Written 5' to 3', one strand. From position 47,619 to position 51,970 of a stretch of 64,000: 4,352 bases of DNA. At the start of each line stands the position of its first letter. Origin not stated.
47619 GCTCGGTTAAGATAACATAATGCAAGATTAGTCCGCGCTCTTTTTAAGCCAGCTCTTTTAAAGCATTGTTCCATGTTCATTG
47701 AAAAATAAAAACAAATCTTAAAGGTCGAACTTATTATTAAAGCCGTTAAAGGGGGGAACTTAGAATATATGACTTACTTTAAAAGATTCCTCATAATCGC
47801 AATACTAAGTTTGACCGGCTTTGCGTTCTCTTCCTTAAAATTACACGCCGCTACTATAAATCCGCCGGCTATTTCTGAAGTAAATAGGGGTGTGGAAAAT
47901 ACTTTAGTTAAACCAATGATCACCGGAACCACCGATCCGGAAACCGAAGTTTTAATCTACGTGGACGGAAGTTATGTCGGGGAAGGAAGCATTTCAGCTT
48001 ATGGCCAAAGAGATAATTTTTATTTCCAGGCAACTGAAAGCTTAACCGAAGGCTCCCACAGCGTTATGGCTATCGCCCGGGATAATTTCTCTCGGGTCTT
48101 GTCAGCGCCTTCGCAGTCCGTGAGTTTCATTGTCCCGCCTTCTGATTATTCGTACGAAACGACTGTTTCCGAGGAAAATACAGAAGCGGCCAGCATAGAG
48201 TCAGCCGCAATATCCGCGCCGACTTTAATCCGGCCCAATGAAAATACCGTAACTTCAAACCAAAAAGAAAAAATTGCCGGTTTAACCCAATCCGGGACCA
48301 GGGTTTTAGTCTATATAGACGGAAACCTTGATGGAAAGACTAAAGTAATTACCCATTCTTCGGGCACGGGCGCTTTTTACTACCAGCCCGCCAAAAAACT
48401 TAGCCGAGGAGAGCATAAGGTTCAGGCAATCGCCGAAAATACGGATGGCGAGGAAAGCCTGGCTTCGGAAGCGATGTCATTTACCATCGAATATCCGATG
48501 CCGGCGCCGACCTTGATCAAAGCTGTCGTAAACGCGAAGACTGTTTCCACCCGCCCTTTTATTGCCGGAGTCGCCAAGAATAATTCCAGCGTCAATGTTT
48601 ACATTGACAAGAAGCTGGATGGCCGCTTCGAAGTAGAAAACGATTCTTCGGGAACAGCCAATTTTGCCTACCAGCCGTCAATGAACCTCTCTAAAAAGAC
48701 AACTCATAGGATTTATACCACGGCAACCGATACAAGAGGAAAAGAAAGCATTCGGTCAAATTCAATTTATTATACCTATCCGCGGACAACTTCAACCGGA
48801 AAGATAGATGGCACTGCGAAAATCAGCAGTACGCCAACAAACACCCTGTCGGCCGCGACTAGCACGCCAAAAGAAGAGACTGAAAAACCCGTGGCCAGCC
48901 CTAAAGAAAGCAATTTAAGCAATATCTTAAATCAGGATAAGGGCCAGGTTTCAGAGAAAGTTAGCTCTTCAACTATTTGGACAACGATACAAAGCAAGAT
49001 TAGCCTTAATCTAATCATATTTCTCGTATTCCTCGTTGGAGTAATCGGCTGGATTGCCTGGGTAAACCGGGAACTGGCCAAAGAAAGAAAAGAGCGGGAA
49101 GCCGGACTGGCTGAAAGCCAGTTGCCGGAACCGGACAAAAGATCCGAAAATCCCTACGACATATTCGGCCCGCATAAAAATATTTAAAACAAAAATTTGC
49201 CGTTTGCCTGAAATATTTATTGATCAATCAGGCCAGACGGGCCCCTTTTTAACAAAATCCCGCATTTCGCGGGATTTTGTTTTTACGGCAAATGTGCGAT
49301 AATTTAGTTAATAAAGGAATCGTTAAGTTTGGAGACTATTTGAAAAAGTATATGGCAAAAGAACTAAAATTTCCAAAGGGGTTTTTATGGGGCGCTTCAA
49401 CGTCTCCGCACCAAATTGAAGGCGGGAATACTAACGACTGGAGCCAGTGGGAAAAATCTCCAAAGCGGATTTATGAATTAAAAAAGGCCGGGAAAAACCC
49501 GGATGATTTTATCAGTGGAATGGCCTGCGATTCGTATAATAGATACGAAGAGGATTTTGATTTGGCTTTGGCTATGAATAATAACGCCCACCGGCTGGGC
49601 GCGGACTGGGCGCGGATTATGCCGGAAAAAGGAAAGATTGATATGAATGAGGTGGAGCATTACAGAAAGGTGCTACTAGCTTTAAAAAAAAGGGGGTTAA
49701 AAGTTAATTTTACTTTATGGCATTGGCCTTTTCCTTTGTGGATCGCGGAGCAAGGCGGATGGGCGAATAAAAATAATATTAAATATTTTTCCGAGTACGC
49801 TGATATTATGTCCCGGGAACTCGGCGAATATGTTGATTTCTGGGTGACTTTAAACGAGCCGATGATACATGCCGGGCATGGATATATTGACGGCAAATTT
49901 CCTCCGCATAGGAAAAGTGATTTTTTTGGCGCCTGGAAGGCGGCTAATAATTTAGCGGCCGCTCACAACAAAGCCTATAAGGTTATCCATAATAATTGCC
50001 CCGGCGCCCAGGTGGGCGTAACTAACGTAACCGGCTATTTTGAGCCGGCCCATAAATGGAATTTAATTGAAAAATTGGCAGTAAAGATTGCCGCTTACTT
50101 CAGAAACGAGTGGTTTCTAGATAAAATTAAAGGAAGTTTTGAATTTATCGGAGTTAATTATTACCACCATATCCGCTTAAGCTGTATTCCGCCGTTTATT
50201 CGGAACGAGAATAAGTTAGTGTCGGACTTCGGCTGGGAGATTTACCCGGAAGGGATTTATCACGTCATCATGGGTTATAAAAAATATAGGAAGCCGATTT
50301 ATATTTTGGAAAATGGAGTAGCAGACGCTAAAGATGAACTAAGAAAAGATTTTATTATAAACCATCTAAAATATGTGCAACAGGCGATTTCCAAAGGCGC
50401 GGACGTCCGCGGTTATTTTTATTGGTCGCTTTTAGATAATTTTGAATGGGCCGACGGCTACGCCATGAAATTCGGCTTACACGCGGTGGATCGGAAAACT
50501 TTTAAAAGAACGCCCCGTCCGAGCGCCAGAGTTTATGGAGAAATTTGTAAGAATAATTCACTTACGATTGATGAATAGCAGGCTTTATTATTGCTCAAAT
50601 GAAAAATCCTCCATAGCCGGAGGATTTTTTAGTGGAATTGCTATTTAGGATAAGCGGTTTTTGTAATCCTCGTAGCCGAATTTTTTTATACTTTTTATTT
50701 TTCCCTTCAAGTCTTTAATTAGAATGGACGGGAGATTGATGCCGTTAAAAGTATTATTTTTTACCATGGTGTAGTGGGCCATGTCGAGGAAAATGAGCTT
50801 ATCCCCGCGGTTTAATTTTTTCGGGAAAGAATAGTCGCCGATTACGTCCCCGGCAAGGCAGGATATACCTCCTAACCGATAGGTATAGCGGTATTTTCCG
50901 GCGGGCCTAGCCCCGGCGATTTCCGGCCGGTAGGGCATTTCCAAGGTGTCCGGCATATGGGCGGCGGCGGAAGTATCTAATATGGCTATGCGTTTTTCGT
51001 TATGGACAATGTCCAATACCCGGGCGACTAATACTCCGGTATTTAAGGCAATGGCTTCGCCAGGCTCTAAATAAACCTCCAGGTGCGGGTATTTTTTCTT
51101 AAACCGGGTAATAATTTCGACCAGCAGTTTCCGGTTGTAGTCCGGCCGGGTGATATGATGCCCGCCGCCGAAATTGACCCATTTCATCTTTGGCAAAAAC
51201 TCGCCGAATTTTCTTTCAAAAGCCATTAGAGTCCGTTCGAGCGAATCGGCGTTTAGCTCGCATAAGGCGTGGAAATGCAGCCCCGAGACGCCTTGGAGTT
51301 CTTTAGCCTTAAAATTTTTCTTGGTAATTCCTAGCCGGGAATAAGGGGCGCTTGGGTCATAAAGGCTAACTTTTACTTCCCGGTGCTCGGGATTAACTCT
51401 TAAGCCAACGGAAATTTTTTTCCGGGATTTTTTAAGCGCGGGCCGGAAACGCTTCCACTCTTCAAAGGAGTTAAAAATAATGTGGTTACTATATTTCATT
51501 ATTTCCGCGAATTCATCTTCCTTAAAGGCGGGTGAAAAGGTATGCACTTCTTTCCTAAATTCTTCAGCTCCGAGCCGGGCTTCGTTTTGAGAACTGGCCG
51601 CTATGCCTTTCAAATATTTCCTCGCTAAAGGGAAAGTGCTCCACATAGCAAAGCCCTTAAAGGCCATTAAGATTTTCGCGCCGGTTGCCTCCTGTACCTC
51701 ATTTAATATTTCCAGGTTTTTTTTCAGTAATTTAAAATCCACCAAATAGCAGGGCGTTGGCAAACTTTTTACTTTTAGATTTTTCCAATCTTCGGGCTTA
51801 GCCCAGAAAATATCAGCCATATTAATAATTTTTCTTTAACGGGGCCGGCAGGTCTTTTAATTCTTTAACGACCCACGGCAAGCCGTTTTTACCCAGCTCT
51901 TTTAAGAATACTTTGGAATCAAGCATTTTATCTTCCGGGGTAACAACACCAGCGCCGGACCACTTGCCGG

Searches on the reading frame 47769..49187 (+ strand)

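Call 62: search_protein_families(library=pfam, proteins=[window:47769-49187:+], max_evalue=0.001)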
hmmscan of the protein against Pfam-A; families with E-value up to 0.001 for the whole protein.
window:47769-49187:+ (472 aa): 1 family
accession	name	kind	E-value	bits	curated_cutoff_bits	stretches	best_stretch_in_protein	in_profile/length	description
PF19077.6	Big_13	-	2.9e-11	44.2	27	1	157-240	19-100/102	Bacterial Ig-like domain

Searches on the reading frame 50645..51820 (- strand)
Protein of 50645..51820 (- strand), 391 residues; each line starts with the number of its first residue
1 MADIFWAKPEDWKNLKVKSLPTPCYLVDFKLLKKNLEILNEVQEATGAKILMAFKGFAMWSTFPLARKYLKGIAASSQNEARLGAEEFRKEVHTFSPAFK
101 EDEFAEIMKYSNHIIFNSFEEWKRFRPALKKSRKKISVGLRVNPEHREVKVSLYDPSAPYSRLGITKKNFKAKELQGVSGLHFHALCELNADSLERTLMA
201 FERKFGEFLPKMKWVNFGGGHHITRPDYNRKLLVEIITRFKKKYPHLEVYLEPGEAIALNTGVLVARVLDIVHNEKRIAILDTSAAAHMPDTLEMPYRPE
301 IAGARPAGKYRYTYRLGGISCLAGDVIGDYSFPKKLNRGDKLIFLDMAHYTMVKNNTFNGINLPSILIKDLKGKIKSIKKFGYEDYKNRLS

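Call 61: find_encoding_contigs(protein=window:50645-51820:-, flank=10000, max_places=1)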
Protein window:50645-51820:- (391 aa): 2 contigs read that carry it; 1 place shown.
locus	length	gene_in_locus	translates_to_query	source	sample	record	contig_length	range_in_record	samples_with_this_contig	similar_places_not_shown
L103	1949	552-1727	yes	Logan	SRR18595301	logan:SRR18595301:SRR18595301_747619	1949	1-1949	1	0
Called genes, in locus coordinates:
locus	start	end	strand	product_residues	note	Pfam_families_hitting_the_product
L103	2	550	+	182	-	?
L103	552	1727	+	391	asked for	PF00278:Orn_DAP_Arg_deC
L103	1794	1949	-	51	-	?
